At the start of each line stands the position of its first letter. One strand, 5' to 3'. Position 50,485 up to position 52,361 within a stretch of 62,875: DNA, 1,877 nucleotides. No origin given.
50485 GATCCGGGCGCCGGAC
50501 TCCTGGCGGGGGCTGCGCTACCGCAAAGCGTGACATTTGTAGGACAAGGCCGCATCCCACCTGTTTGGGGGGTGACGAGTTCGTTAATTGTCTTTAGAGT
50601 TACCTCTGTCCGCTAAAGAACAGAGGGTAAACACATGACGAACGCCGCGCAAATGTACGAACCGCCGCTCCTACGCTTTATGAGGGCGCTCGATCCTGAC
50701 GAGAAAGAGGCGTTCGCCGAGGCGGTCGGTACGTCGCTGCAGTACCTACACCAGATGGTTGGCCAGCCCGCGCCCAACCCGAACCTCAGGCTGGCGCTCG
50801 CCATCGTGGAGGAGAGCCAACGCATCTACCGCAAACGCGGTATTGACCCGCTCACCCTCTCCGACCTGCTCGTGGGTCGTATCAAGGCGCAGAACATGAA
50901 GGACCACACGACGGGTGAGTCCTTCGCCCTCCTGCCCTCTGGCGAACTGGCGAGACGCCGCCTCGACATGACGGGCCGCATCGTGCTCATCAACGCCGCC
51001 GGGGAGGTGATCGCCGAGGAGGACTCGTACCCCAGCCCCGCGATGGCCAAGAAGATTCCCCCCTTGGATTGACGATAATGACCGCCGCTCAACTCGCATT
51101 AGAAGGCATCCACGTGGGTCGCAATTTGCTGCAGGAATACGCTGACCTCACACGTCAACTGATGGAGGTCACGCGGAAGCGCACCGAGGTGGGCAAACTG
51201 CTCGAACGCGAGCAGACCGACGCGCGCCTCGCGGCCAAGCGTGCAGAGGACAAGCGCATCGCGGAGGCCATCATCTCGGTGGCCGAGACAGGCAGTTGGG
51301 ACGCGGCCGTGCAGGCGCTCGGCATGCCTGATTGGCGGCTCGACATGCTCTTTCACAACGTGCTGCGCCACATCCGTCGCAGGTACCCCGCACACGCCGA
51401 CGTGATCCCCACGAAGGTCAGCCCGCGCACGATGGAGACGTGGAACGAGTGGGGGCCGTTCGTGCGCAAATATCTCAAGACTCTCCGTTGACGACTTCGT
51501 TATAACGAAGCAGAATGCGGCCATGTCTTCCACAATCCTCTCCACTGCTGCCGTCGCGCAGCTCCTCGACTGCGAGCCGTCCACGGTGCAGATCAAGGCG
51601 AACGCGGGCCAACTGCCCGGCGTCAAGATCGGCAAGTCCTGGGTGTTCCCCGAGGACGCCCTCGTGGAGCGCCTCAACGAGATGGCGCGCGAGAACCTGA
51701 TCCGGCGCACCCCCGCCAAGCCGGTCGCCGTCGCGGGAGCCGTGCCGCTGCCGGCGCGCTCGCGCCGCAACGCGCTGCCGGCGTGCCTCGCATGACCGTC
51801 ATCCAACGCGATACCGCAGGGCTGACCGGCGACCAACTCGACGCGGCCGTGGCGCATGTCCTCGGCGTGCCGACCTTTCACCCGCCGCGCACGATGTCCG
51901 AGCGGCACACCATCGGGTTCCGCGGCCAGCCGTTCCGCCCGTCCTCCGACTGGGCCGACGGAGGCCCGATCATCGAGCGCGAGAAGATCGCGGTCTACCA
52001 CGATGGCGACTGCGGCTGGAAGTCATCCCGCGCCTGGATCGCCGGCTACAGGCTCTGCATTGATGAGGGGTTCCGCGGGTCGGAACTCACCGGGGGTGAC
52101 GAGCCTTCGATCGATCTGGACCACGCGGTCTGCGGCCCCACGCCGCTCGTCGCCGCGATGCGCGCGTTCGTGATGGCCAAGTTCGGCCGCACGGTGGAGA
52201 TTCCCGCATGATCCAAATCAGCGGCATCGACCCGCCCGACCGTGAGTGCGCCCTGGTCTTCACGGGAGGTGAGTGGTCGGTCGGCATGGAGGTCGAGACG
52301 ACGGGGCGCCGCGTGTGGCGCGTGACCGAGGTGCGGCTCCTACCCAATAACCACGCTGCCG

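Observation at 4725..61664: Phage-wide AT-rich TTCGTT box in nearly every intergenic gap: a candidate global promoter/operator regulon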

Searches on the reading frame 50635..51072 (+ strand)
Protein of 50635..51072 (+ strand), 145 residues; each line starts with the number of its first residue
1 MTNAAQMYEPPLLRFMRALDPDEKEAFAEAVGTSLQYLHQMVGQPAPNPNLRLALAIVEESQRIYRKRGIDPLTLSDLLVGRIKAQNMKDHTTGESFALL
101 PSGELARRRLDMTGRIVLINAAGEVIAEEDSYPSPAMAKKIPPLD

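Call 13: search_protein_families(library=pfam, max_evalue=0.01, proteins=[window:50635-51072:+])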
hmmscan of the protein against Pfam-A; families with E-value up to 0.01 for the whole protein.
window:50635-51072:+ (145 aa): 0 families

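Call 14: search_protein_families(library=phrogs, max_evalue=0.001, proteins=[window:50635-51072:+])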
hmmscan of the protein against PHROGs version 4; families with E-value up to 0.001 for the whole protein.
window:50635-51072:+ (145 aa): 0 families

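Call 34: search_solved_structures(query=window:50635-51072:+, max_evalue=10)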
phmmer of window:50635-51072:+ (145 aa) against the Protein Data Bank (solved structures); distinct sequences matched with E-value up to 10: 2.
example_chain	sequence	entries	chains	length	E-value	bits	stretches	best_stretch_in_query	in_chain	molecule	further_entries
1yb1_A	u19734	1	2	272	1.1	12.4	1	91-138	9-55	17-beta-hydroxysteroid dehydrogenase type XI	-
7pp4_f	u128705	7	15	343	1.2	12.3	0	98-126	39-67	RNA polymerase sigma factor SigB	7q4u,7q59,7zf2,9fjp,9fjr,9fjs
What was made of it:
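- On XRE/Cro-type (YdaS-like) HTH protein, for ORF 50635-51072: No hit in Pfam, PHROGs or PDB sequences (calls 13, 14, 34).
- Pfam, PHROGs and PDB sequence searches find nothing for this protein (calls 13, 14, 34).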

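Call 53: find_related_loci(query=A1, collection=viral_contigs, flank=10000)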
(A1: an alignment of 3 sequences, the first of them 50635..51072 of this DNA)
Query A1 (145 aa) in viral_contigs; peptide patterns used: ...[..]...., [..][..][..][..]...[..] (x = any residue, [..] = any of these).
180 stretches matched a pattern; 1 encode a relative of the query (tblastn E <= 1e-3); 1 distinct loci.
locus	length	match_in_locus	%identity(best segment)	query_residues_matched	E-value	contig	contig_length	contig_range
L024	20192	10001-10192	38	15-87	8e-6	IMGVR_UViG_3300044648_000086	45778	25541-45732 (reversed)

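Call 55: find_related_loci(query=A1, collection=metagenome_contigs, flank=10000)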
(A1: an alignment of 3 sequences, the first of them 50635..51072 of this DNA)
Query A1 (145 aa) in metagenome_contigs; peptide patterns used: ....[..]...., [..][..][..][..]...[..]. (x = any residue, [..] = any of these).
599 stretches matched a pattern (row limit reached: there are more); 1 encode a relative of the query (tblastn E <= 1e-3); 1 distinct loci.
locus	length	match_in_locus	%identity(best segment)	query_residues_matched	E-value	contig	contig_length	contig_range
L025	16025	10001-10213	61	11-81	6e-25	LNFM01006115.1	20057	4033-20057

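Call 59: find_homologous_proteins(query=A1, max_evalue=0.001)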
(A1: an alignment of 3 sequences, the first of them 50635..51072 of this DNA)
Query A1 (3 sequences) (145 aa, profile of the alignment): 121 proteins with E <= 0.001 among 1639 candidates; the best 120 are listed.
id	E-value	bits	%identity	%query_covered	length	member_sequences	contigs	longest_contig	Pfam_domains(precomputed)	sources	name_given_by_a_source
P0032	3.9e-81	288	100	100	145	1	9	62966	-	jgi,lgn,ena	-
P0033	5.9e-81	287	62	100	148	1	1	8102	-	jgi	-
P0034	2.2e-70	253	77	100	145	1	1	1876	-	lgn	-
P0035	3.0e-66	239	66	100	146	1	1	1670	-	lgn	-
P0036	4.4e-64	232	65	100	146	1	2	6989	-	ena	-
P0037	3.4e-63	229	61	98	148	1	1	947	-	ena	-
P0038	1.7e-62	227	64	100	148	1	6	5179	-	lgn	-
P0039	4.9e-61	222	61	100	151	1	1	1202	-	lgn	-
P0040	1.6e-60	221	64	99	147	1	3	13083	-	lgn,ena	-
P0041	4.2e-58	213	63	97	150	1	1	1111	-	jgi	jgi:hypothetical protein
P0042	5.0e-58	213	62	100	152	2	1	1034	-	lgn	-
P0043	1.6e-41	159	51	88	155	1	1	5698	-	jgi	jgi:hypothetical protein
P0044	2.2e-35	139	61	49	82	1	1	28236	-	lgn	-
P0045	2.9e-31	126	63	49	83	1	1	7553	-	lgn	-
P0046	1.3e-30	124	61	49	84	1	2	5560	-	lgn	-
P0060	9.0e-28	115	62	49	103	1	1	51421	-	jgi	jgi:hypothetical protein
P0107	2.1e-23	100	60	49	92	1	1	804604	-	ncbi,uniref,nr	ncbi:hypothetical protein [Rubrivivax rivuli]|uniref:Uncharacterized protein n=1 Tax=Rubrivivax rivu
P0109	2.8e-23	100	52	49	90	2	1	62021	-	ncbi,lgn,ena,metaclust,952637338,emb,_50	metaclust:\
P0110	2.9e-23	100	52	49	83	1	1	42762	-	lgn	-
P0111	3.5e-23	100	52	59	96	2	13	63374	-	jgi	jgi:DNA-binding XRE family transcriptional regulator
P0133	3.3e-20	90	54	49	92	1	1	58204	-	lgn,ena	-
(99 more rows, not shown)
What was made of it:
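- On XRE/Cro-type (YdaS-like) HTH protein, for ORF 50635-51072: JGI labels some homologues 'XRE family' (call 59).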

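Call 60: find_encoding_contigs(protein=P0107, flank=10000, max_places=1)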
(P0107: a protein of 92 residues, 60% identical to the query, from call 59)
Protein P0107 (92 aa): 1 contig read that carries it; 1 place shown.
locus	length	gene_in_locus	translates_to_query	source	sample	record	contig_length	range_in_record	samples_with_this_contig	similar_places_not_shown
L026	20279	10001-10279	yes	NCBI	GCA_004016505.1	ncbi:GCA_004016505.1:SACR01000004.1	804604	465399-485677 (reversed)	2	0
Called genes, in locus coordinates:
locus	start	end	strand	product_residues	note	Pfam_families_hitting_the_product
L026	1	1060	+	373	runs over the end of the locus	PF24827:AstE_AspA_cat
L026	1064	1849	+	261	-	PF02463:SMC_N (weak), PF00005:ABC_tran, PF13304:AAA_21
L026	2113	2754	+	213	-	PF02502:LacAB_rpiB, PF12408:DUF3666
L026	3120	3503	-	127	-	PF13511:DUF4124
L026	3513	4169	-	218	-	PF10721:DUF2514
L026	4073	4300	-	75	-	-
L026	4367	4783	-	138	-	PF18925:DUF5675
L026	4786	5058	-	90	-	-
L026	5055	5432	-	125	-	-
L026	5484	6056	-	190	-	PF05345:He_PIG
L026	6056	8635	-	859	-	-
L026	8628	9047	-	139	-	-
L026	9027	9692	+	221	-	-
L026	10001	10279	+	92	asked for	-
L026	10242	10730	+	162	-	-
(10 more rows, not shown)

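Call 61: find_encoding_contigs(protein=P0111, flank=10000, max_places=1)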
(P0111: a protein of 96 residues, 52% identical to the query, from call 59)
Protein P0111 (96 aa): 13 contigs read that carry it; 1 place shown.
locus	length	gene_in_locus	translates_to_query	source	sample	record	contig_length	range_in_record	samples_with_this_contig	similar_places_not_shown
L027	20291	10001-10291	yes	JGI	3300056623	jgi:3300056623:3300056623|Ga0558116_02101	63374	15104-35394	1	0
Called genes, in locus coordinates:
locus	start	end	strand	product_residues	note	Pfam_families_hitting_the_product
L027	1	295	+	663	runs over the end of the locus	PF00724:Oxidored_FMN, PF00070:Pyr_redox (faint), PF00890:FAD_binding_2 (weak), PF01266:DAO (weak), PF07992:Pyr_redox_2, PF12831:FAD_oxidored (weak), PF13450:NAD_binding_8, PF13738:Pyr_redox_3 (faint)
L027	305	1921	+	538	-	PF00501:AMP-binding, PF13193:AMP-binding_C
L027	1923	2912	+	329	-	PF03401:TctC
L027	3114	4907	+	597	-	PF02776:TPP_enzyme_N, PF00205:TPP_enzyme_M, PF02775:TPP_enzyme_C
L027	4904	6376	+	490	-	PF00171:Aldedh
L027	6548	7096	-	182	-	PF02627:CMD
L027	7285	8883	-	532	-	-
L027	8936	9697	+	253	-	-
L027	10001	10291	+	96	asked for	-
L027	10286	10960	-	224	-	PF01507:PAPS_reduct (faint)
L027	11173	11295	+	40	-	PF13356:Arm-DNA-bind_3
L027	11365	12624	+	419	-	PF22022:Phage_int_M, PF00589:Phage_integrase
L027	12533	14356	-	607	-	PF07916:TraG_N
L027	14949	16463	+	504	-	PF14319:Zn_Tnp_IS91, PF04986:Y2_Tnp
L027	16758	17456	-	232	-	PF02771:Acyl-CoA_dh_N, PF02770:Acyl-CoA_dh_M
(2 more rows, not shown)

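Call 62: find_encoding_contigs(protein=P0109, flank=10000, max_places=1)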
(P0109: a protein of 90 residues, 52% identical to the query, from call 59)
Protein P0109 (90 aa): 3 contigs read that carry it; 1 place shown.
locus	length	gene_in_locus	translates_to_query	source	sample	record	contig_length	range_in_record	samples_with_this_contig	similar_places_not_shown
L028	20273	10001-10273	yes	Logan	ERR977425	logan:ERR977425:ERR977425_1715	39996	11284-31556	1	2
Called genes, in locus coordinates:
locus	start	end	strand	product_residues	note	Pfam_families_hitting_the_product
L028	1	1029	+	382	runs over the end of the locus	PF10926:DUF2800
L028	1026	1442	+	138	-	-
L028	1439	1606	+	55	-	-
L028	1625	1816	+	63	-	-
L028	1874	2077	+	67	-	-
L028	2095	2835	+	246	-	-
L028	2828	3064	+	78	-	-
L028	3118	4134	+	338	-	-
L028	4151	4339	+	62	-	-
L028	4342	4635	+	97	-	-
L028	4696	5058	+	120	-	-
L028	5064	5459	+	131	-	-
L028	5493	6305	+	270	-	PF02195:ParB_N (weak), PF17762:HTH_ParB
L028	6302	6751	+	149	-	-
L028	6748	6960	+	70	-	-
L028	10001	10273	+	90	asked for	-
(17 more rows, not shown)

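Call 63: find_encoding_contigs(protein=P0133, flank=10000, max_places=1)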
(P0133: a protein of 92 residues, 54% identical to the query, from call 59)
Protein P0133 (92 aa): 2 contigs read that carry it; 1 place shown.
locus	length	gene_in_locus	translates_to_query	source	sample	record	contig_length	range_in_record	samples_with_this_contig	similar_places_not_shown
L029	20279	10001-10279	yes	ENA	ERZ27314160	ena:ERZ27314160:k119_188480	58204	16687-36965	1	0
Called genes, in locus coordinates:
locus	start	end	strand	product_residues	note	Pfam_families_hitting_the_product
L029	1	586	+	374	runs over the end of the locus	PF10926:DUF2800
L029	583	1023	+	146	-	-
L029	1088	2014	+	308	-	-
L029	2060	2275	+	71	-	-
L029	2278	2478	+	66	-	-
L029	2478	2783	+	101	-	-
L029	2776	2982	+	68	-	-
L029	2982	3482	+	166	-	-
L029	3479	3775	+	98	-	-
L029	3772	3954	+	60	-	-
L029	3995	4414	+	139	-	-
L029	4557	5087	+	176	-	-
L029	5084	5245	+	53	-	-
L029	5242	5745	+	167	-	PF10686:YAcAr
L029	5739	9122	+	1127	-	PF00476:DNA_pol_A (faint)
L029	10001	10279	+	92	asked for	-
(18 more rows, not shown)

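Call 72: predict_structure(alignment_id=A3)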
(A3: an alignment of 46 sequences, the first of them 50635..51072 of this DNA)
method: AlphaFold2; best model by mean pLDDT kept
length: 145 residues; sequences in the alignment: 46
mean_pLDDT: 84.1   pTM: 0.51
mean pLDDT of the five models: 84.1, 83.5, 82.2, 81.1, 75.9
residues with pLDDT >= 90: 39; 70-90: 94; 50-70: 9; < 50: 3
segments of 3 or more residues with pLDDT < 50: none
pLDDT, mean of each block of 10 residues (from residue 1): 59 91 93 90 80 88 89 83 74 85 88 88 84 82 87
secondary structure, 60 per line:
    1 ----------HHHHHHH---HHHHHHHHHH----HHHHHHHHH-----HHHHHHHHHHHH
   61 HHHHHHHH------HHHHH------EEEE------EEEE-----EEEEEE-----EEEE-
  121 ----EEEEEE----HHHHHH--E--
elements in order: H11-17 H21-30 H35-43 H49-68 H75-79 E86-89 E96-99 E105-110 E116-119 E125-130 H135-140

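Call 76: fold_search(model_id=the predicted structure, library=pdb)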
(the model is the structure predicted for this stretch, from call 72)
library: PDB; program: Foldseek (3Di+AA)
matches with E <= 10: 420; with E <= 0.001: 0
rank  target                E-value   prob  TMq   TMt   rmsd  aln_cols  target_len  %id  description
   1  8co2_B                2.6e-01  0.89  0.24  0.44  11.7        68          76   24  YdaS N-terminal domain from prophage CP-933P in E. coli O157:H7 (released 2023-03-08)
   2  6ybp_K                2.6e-01  0.08  0.16  0.10  15.8       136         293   18  Propionyl-CoA carboxylase of Methylorubrum extorquens with bound CoA (released 2020-10-28)
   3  6ybp_J                2.9e-01  0.09  0.16  0.09  15.0       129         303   16  Propionyl-CoA carboxylase of Methylorubrum extorquens with bound CoA (released 2020-10-28)
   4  6d7y_A                3.3e-01  0.11  0.15  0.21  10.7        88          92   17  1.75 Angstrom Resolution Crystal Structure of the Toxic C-Terminal Tip of CdiA from Pseudomonas aeruginosa in Complex  (released 2019-05-01)
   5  7qo5_H                3.6e-01  0.11  0.16  0.08  20.1       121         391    9  26S proteasome Rpt1-RK -Ubp6-UbVS complex in the si state (released 2022-03-16)
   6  4tkc                  5.2e-01  0.33  0.20  0.23   6.0        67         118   10  Japanese Marasmius oreades lectin complexed with mannose (released 2015-06-03)
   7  6q7l_W                5.6e-01  0.07  0.16  0.06  15.7       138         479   10  Spiral structure of E. coli RavA in the RavA-LdcI cage-like complex (released 2020-02-12)
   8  4jpd                  6.0e-01  0.16  0.18  0.23  17.1        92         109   12  The structure of CyaY from Burkholderia cenocepacia (released 2013-03-27)
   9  4pdt                  6.4e-01  0.30  0.20  0.23   6.1        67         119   10  Japanese Marasmius oreades lectin (released 2015-04-29)
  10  3bid_A                6.4e-01  0.15  0.14  0.31   7.6        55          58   22  Crystal structure of the NMB1088 protein from Neisseria meningitidis. Northeast Structural Genomics Consortium target  (released 2007-12-18)
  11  1rjl_C                7.7e-01  0.14  0.20  0.27   9.8        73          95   14  Structure of the complex between OspB-CT and bactericidal Fab-H6831 (released 2004-11-30)
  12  3zlj_B                7.7e-01  0.07  0.16  0.04  18.4       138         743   10  CRYSTAL STRUCTURE OF FULL-LENGTH E.COLI DNA MISMATCH REPAIR PROTEIN MUTS D835R MUTANT IN COMPLEX WITH GT MISMATCHED DN (released 2013-07-17)
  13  3a75_C                7.7e-01  0.05  0.12  0.06  18.0       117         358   13  Crystal structure of glutamate complex of halotolerant &gamma;-glutamyltranspeptidase from Bacillus subtilis (released 2010-03-09)
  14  6ybp_L                8.2e-01  0.09  0.20  0.11  14.5       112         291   19  Propionyl-CoA carboxylase of Methylorubrum extorquens with bound CoA (released 2020-10-28)
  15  7jn3_D                8.2e-01  0.05  0.15  0.11  18.3       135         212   18  Cryo-EM structure of Rous sarcoma virus cleaved synaptic complex (CSC) with HIV-1 integrase strand transfer inhibitor  (released 2021-03-17)
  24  8co2_A                1.1e+00  0.77  0.22  0.42   5.4        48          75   29  YdaS N-terminal domain from prophage CP-933P in E. coli O157:H7 (released 2023-03-08)
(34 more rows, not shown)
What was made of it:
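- On XRE/Cro-type (YdaS-like) HTH protein, for ORF 50635-51072: The best Foldseek hit is the YdaS N-terminal domain 8co2, probability 0.89 but E 0.26 (calls 72, 76).
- JGI names some family members 'XRE family'; the best fold match is the YdaS N-terminal domain (calls 59, 76). The fold match is weak: Foldseek E 0.26, probability 0.89 (call 76).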

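Call 84: find_related_loci(query=A3, collection=viral_contigs, flank=10000)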
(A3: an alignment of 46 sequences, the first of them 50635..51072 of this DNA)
Query A3 (145 aa) in viral_contigs; peptide patterns used: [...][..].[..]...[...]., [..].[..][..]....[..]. (x = any residue, [..] = any of these).
31 stretches matched a pattern; 1 encode a relative of the query (tblastn E <= 1e-3); 1 distinct loci.
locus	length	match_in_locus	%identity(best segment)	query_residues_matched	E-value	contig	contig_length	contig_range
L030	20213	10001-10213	55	11-81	2e-21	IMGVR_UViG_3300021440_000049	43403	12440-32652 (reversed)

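Call 85: find_encoding_contigs(protein=P0060, flank=10000, max_places=1)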
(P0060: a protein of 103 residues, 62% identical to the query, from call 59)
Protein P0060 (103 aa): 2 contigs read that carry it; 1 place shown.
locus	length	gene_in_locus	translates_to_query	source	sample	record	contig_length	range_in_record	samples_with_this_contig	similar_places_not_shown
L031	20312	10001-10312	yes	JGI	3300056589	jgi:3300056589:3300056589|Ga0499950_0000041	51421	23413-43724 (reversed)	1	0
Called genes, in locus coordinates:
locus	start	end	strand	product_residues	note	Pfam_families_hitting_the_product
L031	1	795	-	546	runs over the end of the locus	PF00270:DEAD (weak), PF04851:ResIII, PF00271:Helicase_C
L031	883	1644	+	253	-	-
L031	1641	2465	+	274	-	-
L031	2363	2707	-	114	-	-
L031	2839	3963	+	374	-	PF10926:DUF2800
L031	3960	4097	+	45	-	-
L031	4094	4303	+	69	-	-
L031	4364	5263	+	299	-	-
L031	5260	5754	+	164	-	-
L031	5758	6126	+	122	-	-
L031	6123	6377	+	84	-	-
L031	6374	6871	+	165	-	PF07799:DUF1643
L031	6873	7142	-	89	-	-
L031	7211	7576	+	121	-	PF10686:YAcAr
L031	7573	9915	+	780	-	-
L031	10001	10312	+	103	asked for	-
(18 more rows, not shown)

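Call 86: find_encoding_contigs(protein=P0110, flank=10000, max_places=1)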
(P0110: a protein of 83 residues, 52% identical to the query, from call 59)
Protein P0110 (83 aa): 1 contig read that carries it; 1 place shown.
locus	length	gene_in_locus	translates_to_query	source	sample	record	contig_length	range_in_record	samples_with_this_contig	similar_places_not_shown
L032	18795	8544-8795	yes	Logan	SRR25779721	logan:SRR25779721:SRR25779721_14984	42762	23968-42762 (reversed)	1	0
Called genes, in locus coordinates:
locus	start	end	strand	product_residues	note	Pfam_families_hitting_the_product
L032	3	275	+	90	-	?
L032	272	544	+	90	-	-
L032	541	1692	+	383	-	PF10926:DUF2800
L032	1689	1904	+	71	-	-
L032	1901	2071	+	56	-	-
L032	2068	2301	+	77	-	-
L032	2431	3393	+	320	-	-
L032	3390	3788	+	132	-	-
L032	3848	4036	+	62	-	-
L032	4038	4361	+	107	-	-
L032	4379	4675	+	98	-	-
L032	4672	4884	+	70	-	-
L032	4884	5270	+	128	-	-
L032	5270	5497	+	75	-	-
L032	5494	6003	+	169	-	PF07799:DUF1643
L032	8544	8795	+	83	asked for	-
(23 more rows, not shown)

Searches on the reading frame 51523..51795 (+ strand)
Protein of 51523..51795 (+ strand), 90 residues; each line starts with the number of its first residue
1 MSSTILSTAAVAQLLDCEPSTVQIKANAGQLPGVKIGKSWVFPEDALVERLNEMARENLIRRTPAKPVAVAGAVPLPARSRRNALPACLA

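Call 13: search_protein_families(library=pfam, max_evalue=0.01, proteins=[window:51523-51795:+])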
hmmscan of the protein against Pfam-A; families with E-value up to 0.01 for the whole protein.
window:51523-51795:+ (90 aa): 1 family
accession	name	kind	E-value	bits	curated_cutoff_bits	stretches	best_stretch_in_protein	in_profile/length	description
PF12728.13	HTH_17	-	8e-10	39.3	27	1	6-53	2-49/51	Helix-turn-helix domain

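Call 14: search_protein_families(library=phrogs, max_evalue=0.001, proteins=[window:51523-51795:+])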
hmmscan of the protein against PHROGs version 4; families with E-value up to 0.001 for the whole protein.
window:51523-51795:+ (90 aa): 4 families
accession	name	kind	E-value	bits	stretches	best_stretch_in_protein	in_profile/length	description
phrog_1840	-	integration and excision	5.9e-09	37.3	1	6-82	7-88/90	excisionase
phrog_6401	-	DNA, RNA and nucleotide metabolism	4.8e-05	24.1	1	5-47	9-52/64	DNA binding protein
phrog_66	-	integration and excision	0.00019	22.3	1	4-70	92-159/412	excisionase and transcriptional regulator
phrog_25665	-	integration and excision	0.00028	22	1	5-54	25-74/93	excisionase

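Call 36: search_solved_structures(query=window:51523-51795:+, max_evalue=10)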
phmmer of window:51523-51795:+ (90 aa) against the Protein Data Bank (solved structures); distinct sequences matched with E-value up to 10: 2.
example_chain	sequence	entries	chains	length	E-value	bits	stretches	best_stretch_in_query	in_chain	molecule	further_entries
8iuf_G3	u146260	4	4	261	0.42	14.5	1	21-72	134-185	NDUCA3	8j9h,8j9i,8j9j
8iuf_G2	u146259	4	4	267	0.46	14.3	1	21-72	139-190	NDUCA2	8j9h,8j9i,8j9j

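Call 54: find_related_loci(query=A2, collection=viral_contigs, flank=10000)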
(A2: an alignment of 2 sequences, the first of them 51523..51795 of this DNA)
Query A2 (90 aa) in viral_contigs; peptide patterns used: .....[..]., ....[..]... (x = any residue, [..] = any of these).
237 stretches matched a pattern, but none encodes a relative of the query by tblastn (E <= 1e-3).
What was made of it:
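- Tried and rejected: The HTH_17 alignment in IMG/VR: nothing (call 54).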

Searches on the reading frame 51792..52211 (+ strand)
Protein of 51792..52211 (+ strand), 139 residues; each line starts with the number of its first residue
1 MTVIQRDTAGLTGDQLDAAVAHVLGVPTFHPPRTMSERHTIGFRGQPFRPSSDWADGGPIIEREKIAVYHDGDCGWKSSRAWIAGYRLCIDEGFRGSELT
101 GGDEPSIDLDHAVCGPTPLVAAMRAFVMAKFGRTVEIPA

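Call 42: search_protein_families(library=pfam, max_evalue=0.01, proteins=[window:51792-52211:+])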
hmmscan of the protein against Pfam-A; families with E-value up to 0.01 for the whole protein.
window:51792-52211:+ (139 aa): 1 family
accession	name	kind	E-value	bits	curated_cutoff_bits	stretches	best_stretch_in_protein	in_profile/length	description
PF10765.14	Phage_P22_NinX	-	8.9e-15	55.4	22.6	1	8-130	2-114/114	Bacteriophage P22, NinX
